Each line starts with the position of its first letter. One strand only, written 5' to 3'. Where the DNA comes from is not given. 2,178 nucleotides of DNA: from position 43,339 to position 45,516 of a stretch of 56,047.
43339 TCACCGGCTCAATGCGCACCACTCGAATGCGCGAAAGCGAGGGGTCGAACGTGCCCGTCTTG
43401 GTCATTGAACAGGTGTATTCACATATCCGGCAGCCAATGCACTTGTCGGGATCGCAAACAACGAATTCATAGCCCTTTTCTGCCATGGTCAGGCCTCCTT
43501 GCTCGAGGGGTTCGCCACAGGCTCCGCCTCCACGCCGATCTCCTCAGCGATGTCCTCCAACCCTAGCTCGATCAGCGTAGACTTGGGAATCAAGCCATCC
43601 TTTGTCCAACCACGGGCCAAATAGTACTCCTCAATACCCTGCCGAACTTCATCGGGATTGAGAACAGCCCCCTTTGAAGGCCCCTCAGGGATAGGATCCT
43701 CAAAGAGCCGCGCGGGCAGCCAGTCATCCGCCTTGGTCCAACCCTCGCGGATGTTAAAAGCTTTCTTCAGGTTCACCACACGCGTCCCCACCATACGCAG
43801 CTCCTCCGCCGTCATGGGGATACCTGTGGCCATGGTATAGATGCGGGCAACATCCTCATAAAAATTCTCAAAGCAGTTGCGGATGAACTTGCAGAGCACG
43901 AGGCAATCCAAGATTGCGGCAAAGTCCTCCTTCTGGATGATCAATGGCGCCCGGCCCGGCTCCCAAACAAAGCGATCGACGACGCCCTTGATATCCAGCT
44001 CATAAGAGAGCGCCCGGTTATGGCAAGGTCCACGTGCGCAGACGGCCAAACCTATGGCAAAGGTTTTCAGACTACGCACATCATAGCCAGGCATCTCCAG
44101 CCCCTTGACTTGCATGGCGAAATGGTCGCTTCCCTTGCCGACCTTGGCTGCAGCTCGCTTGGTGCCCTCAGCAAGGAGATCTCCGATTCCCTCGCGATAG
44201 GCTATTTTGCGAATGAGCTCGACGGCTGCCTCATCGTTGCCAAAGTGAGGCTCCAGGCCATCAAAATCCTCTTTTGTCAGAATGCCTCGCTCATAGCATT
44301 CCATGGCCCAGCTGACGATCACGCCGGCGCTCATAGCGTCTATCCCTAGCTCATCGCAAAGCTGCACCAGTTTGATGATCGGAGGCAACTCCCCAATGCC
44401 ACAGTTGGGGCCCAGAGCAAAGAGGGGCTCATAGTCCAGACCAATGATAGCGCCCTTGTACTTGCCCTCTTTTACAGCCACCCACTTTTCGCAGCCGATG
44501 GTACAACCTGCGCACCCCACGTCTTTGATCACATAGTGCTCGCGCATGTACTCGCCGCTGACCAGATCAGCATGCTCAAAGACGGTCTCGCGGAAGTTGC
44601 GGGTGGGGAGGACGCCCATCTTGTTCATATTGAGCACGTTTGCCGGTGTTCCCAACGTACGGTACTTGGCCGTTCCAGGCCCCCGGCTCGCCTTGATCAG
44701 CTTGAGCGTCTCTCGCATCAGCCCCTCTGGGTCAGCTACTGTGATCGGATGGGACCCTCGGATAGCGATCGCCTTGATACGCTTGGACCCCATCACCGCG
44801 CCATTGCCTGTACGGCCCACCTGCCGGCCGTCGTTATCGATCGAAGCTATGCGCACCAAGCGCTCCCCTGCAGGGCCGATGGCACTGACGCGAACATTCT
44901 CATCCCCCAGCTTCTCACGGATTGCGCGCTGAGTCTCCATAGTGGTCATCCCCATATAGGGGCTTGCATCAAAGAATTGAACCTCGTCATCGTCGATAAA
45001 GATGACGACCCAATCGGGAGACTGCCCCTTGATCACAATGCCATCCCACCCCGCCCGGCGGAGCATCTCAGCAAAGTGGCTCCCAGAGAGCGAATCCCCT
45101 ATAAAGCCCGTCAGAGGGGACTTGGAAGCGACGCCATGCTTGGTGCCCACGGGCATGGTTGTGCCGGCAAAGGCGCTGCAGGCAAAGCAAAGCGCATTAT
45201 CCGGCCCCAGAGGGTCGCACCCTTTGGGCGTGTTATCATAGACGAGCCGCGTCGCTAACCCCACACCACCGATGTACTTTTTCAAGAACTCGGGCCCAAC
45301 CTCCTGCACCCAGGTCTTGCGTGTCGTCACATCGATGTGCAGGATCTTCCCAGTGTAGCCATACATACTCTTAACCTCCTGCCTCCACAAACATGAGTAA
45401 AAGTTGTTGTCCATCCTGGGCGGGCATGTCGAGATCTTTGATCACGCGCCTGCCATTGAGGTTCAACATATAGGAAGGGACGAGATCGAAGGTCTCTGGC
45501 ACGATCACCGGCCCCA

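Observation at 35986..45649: AOR-ferredoxin-HdrA-MvhD-[NiFe] hydrogenase-polyferredoxin gene string lacking HdrBC: candidate aldehyde/acid-linked electron-bifurcating hydrogenase complex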

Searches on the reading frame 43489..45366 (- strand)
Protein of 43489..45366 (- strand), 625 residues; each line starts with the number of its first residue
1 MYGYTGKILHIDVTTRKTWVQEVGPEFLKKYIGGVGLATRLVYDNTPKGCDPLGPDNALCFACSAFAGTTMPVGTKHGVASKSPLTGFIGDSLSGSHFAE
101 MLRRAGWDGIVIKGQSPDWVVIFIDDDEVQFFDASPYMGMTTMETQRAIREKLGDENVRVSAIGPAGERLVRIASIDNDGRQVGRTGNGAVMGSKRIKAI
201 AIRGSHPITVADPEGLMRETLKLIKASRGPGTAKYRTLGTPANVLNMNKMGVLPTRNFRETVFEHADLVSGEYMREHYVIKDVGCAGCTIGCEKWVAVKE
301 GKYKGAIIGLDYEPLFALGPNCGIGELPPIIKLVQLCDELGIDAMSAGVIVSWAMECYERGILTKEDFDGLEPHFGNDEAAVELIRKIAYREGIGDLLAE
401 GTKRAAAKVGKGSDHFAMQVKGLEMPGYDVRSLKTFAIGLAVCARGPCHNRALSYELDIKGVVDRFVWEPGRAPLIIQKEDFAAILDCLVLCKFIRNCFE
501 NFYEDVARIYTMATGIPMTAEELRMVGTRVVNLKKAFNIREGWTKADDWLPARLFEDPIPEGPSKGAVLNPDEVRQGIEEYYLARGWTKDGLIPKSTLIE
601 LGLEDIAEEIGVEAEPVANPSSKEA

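Call 6: search_protein_families(library=pfam, proteins=[window:43489-45366:-], max_evalue=0.001)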
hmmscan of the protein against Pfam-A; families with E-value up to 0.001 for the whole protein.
window:43489-45366:- (625 aa): 2 families
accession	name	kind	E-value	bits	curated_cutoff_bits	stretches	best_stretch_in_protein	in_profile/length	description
PF01314.23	AFOR_C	-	3.3e-129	431.8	27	1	222-603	8-385/385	Aldehyde ferredoxin oxidoreductase, domains 2 & 3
PF02730.20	AFOR_N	-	8.9e-72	241.4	29.8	1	6-204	1-198/199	Aldehyde ferredoxin oxidoreductase, N-terminal domain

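Call 7: search_protein_families(library=ncbifam, proteins=[window:43489-45366:-], max_evalue=0.001)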
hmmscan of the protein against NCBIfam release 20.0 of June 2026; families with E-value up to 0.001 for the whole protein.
window:43489-45366:- (625 aa): 2 families
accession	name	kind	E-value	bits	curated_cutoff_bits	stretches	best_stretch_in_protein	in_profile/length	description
NF007354.0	PRK09849.1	equivalog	4.7e-59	200.7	868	2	2-217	6-220/703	aldehyde ferredoxin oxidoreductase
NF040818.1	GAPOR_Arch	equivalog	1.9e-09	36.4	1300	1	8-128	5-122/654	glyceraldehyde-3-phosphate:ferredoxin oxidoreductase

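Call 8: search_solved_structures(query=window:43489-45366:-, max_evalue=0.001, show_alignments=2)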
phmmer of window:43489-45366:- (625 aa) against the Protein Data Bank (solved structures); distinct sequences matched with E-value up to 0.001: 9.
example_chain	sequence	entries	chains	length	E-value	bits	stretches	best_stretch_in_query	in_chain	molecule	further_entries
1aor_A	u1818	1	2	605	5.8e-119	401.5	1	1-605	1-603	ALDEHYDE FERREDOXIN OXIDOREDUCTASE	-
9mqx_D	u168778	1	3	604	1.2e-109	370.7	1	1-609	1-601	Aldehyde:ferredoxin oxidoreductase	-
9g7j_A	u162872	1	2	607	1.8e-106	360.2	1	1-605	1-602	Aldehyde ferredoxin oxidoreductase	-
1b25_A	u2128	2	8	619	9.3e-103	348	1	1-610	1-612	PROTEIN (FORMALDEHYDE FERREDOXIN OXIDOREDUCTASE) | FORMALDEHYDE FERREDOXIN OXIDOREDUCTASE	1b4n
8c0z_A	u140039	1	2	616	1.5e-101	344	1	3-603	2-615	Aldehyde:ferredoxin oxidoreductase,tungsten-containing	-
9q1t_A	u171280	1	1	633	5.4e-81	276.1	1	3-607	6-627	Tungsten-dependent aldehyde oxidoreductase WOR83 from Haloferax volcanii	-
6x6u_A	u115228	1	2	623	1.5e-72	248.2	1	1-610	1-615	Formaldehyde:ferredoxin oxidoreductase wor5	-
6x1o_A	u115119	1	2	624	1.5e-72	248.2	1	1-610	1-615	Formaldehyde:ferredoxin oxidoreductase wor5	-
4z3w_A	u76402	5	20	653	3.4e-62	214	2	2-418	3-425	Benzoyl-CoA reductase, putative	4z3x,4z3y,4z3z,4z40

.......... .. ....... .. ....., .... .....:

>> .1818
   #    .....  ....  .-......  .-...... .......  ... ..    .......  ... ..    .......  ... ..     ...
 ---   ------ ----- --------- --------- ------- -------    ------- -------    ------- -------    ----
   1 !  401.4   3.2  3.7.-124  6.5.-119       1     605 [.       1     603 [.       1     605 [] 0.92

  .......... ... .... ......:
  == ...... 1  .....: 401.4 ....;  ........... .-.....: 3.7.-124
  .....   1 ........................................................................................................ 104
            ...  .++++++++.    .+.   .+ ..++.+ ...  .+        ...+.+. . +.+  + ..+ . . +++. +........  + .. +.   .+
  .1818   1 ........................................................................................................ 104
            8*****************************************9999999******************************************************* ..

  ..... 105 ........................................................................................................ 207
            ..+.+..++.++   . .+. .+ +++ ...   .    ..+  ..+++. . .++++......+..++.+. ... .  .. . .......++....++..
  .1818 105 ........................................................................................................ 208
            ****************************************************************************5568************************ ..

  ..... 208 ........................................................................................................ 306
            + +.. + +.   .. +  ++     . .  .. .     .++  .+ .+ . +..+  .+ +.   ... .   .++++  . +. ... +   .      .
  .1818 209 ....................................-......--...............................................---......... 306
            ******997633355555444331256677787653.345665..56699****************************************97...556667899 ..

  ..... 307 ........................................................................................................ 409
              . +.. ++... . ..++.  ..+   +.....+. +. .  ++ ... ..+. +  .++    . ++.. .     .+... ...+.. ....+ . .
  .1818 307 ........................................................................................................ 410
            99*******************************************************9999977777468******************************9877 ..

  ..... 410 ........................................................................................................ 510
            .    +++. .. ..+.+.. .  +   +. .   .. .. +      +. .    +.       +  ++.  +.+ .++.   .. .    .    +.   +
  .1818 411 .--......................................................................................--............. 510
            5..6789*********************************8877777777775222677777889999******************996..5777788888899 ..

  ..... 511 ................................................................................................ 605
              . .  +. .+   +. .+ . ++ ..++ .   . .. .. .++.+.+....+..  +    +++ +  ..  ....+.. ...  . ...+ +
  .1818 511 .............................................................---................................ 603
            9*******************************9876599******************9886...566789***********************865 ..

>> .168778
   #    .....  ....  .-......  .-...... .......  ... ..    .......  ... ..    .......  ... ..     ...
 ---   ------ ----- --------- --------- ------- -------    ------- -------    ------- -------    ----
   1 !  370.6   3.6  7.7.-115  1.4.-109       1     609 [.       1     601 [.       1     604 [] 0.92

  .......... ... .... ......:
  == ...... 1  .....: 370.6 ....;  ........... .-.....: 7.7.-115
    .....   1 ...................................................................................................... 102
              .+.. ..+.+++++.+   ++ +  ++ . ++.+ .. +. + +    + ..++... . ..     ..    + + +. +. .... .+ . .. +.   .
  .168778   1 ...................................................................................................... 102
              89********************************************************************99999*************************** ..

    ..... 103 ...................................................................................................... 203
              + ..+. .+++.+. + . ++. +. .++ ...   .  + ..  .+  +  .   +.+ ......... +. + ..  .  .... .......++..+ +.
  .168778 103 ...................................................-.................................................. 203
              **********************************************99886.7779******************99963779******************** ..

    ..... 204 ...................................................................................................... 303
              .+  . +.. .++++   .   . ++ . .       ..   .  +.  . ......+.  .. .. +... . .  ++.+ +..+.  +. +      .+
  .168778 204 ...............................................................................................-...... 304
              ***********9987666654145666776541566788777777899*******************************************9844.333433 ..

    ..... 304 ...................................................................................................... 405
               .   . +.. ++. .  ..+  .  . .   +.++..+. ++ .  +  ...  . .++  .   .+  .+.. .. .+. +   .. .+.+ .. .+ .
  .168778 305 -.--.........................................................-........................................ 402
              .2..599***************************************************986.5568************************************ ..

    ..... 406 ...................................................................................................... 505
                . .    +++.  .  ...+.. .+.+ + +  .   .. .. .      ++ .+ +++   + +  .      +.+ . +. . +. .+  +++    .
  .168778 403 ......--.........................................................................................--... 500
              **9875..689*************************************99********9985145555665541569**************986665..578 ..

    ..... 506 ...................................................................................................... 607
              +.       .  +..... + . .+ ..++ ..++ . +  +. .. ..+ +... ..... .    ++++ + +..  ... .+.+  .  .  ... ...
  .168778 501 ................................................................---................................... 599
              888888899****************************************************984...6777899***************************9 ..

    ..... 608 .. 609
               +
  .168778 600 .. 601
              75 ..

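Call 10: find_encoding_contigs(protein=window:43489-45366:-, flank=10000, max_places=6)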
Protein window:43489-45366:- (625 aa): no gene with exactly this product is on record in the collection.

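Call 11: find_related_loci(query=window:43489-45366:-, collection=genome_contigs, flank=10000)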
Query window:43489-45366:- (625 aa) in genome_contigs; peptide patterns used: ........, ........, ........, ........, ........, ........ (x = any residue, [..] = any of these).
188 stretches matched a pattern; 175 encode a relative of the query (tblastn E <= 1e-3); the best 80 are kept; 78 distinct loci.
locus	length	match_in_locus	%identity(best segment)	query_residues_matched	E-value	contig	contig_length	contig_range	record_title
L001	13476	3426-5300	79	1-625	0e+0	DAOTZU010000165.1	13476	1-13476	MAG TPA_asm: Anaerolineae bacterium isolate H6_558 k131_427112, whole genome shotgun sequence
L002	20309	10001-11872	79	1-625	0e+0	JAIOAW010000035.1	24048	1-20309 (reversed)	MAG: Chloroflexota bacterium isolate S1bins96 c_000000000035, whole genome shotgun sequence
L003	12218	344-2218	79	1-625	0e+0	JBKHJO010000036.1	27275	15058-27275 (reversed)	MAG: Anaerolineales bacterium isolate D4M11_9 NODE_784_length_27275_cov_22.850331, whole genome shotgun sequence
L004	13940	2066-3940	79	1-625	0e+0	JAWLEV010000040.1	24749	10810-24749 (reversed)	MAG: Anaerolineae bacterium isolate 20BLK6-1.bin.88 NODE_1824_length_24749_cov_16.431521, whole genome shotgun sequence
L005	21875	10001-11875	79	1-625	0e+0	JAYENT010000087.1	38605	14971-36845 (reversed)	MAG: Chloroflexota bacterium isolate MAG048 MAG048_87, whole genome shotgun sequence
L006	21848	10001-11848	79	1-616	0e+0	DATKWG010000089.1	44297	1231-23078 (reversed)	MAG TPA_asm: Anaerolineae bacterium isolate SMAG_U14156 k141_56729, whole genome shotgun sequence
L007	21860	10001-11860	78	1-619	0e+0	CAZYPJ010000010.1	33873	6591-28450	MAG TPA_asm: uncultured Anaerolineales bacterium isolate SRP167436_co1_96 genome assembly, contig: NODE_1780_length_3387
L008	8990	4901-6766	75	1-625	0e+0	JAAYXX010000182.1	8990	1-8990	MAG: Chloroflexota bacterium isolate AS06rmzACSIP_190 195832_AS06, whole genome shotgun sequence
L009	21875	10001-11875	74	1-625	0e+0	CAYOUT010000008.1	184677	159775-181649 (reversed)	MAG TPA_asm: uncultured Anaerolineales bacterium isolate binchicken_co39_95 genome assembly, contig: NODE_79_length_1846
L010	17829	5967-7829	75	1-621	0e+0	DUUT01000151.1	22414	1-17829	MAG TPA_asm: Chloroflexota bacterium isolate AS08sgBPME_257 208216_AS08, whole genome shotgun sequence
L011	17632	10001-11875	74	1-625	0e+0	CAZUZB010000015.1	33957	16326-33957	MAG TPA_asm: uncultured Anaerolineales bacterium isolate SRP241326_co4_227 genome assembly, contig: NODE_1870_length_339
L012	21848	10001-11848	75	1-616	0e+0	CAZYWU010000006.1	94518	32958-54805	MAG TPA_asm: uncultured Anaerolineales bacterium isolate binchicken_co27_473 genome assembly, contig: NODE_339_length_94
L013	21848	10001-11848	74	1-616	0e+0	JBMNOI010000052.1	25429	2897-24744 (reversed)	MAG: Anaerolineae bacterium isolate SBF912SR2HQ0070 scaffold_7978_c1, whole genome shotgun sequence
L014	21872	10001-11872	74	1-625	0e+0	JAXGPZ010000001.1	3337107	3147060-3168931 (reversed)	MAG: Anaerolineae bacterium isolate AnMBR.bin314 bin314_1, whole genome shotgun sequence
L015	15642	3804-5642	75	1-613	0e+0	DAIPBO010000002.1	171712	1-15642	MAG TPA_asm: Chloroflexota bacterium isolate CTOTU19791 NODE_37_length_171712_cov_8.111175, whole genome shotgun sequenc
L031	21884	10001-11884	54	1-612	0e+0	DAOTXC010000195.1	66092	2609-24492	MAG TPA_asm: Anaerolineae bacterium isolate H19_217 k113_465399, whole genome shotgun sequence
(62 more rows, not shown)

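Call 16: search_protein_families(library=pfam, proteins=[L009:14930-15907:+, L009:15703-16695:+, L009:16701-17117:+, L009:17130-18794:+, L009:19821-21326:+, L031:15160-15828:+, L031:15741-16688:+, L031:16710-17672:+, L009:6427-9342:-], max_evalue=0.00001)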
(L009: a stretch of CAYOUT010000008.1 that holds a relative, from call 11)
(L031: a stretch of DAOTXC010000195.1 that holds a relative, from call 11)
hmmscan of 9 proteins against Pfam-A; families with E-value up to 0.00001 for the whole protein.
L009:14930-15907:+ (325 aa): 8 families
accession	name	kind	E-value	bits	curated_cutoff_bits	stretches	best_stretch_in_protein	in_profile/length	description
PF02662.21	FlpD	-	3.3e-31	108.3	22.3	1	198-317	2-123/123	Methyl-viologen-reducing hydrogenase, delta subunit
PF13534.11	Fer4_17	-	1e-14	55.2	22.2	1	27-87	2-61/61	4Fe-4S dicluster domain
PF13187.11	Fer4_9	-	1.1e-13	51.4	27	2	118-167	2-49/52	4Fe-4S dicluster domain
PF12838.12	Fer4_7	-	6.3e-13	49.4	27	1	117-166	1-49/52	4Fe-4S dicluster domain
PF13183.11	Fer4_8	-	2.5e-12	47.6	27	1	25-86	3-68/68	4Fe-4S dicluster domain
PF00037.32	Fer4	-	1.1e-10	41.3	21.1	1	112-134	2-24/24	4Fe-4S binding domain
PF14697.11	Fer4_21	-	2.3e-09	37.7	35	1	111-165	1-51/59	4Fe-4S dicluster domain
PF13237.11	Fer4_10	-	4.9e-06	26.8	25.5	0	71-129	8-53/53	4Fe-4S dicluster domain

L009:15703-16695:+ (330 aa): 0 families

L009:16701-17117:+ (138 aa): 2 families
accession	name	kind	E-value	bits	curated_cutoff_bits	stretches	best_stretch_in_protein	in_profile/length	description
PF00384.28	Molybdopterin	-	6.3e-18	65.3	24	1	63-138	1-81/353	Molybdopterin oxidoreductase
PF04879.21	Molybdop_Fe4S4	-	5.7e-17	61.9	22.7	1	7-59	2-54/55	Molybdopterin oxidoreductase Fe4S4 domain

L009:17130-18794:+ (554 aa): 2 families
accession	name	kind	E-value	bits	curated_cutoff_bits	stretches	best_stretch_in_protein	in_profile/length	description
PF00384.28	Molybdopterin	-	6.3e-57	193.6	24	1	12-342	97-352/353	Molybdopterin oxidoreductase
PF01568.27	Molydop_binding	-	3.2e-31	108.1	26.8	1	437-543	1-110/110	Molydopterin dinucleotide binding domain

L009:19821-21326:+ (501 aa): 3 families
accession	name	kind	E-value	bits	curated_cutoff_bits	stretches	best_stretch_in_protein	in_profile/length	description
PF08245.18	Mur_ligase_M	-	4.6e-47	161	24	1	109-318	1-200/200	Mur ligase middle domain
PF02875.26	Mur_ligase_C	-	5e-32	111.8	28.4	1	340-471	1-127/127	Mur ligase, glutamate ligase domain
PF01225.30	Mur_ligase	-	2.9e-07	31.2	21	1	30-93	8-91/95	Mur ligase family, catalytic domain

L031:15160-15828:+ (222 aa): 3 families
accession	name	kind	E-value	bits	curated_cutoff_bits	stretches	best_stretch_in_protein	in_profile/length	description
PF13183.11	Fer4_8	-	1.5e-08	35.5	27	1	21-82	2-68/68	4Fe-4S dicluster domain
PF13534.11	Fer4_17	-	4.5e-07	30.8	22.2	1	23-82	1-60/61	4Fe-4S dicluster domain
PF13187.11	Fer4_9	-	8.8e-07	29.3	27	1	23-81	1-50/52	4Fe-4S dicluster domain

L031:15741-16688:+ (315 aa): 1 family
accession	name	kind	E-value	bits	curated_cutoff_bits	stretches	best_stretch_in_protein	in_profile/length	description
PF02754.22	CCG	-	2.2e-23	82.6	20.6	2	173-261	1-85/85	Cysteine-rich domain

L031:16710-17672:+ (320 aa): 10 families
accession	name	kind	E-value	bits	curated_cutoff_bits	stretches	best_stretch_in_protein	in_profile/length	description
PF00037.32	Fer4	-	2.1e-20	72.1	21.1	1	69-91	2-24/24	4Fe-4S binding domain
PF12838.12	Fer4_7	-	1.1e-18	67.9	27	2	34-89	1-52/52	4Fe-4S dicluster domain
PF14697.11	Fer4_21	-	6.7e-15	55.4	35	0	149-201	2-56/59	4Fe-4S dicluster domain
PF13187.11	Fer4_9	-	7e-15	55.2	27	1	186-230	2-50/52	4Fe-4S dicluster domain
PF13237.11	Fer4_10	-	7.1e-13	48.7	25.5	1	182-228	5-53/53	4Fe-4S dicluster domain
PF13484.11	Fer4_16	-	5.3e-12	46.8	30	0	217-235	2-20/66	4Fe-4S double cluster binding domain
PF12797.12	Fer4_2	-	1.7e-11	43.7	24.5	0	217-228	10-21/22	4Fe-4S binding domain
PF12837.12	Fer4_6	-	1.8e-11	43.8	25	0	68-90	2-24/24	4Fe-4S binding domain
PF13183.11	Fer4_8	-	6.2e-07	30.3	27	0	216-234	4-22/68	4Fe-4S dicluster domain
PF25160.1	LdpA_Fe-S-bd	-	8.6e-07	29.1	27.6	0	44-92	12-45/49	LdpA Fe-S cluster-binding domain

L009:6427-9342:- (971 aa): 5 families
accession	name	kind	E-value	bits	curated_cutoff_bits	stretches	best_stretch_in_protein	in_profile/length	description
PF00133.28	tRNA-synt_1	-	2.3e-141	471.8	22.7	1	103-652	2-414/414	tRNA synthetases class I (I, L, M and V)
PF08264.19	Anticodon_1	-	3.6e-39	134.4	25.1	1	701-842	1-143/148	Anticodon-binding domain of tRNA ligase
PF09334.17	tRNA-synt_1g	-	4.4e-21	75.5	20.1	1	125-277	2-136/391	tRNA synthetases class I (M)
PF10458.14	Val_tRNA-synt_C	-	2e-18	66.8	25.9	1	906-970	1-65/66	Valyl tRNA synthetase tRNA binding arm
PF13603.12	tRNA-synt_1_2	-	5.5e-08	33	25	0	329-387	86-144/185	Leucyl-tRNA synthetase, editing domain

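Call 38: search_protein_families(library=pfam, proteins=[L009:15910-16695:+], max_evalue=0.01)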
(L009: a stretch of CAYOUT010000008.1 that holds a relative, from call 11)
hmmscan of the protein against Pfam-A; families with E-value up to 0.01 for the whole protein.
L009:15910-16695:+ (261 aa): 7 families
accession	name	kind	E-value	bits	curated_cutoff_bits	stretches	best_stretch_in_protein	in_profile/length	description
PF13187.11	Fer4_9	-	0.0021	18.5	27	0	200-224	34-50/52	4Fe-4S dicluster domain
PF13183.11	Fer4_8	-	0.0024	18.8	27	1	157-225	3-68/68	4Fe-4S dicluster domain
PF13746.11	Fer4_18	-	0.003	18.2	27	0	204-225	54-75/114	4Fe-4S dicluster domain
PF12797.12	Fer4_2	-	0.0034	17.7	24.5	1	209-223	8-22/22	4Fe-4S binding domain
PF13534.11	Fer4_17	-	0.0049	17.8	22.2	0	158-225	1-60/61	4Fe-4S dicluster domain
PF12800.12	Fer4_4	-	0.0059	17.3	24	0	209-223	2-16/17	4Fe-4S binding domain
PF00037.32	Fer4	-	0.0062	16.8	21.1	1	209-224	6-21/24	4Fe-4S binding domain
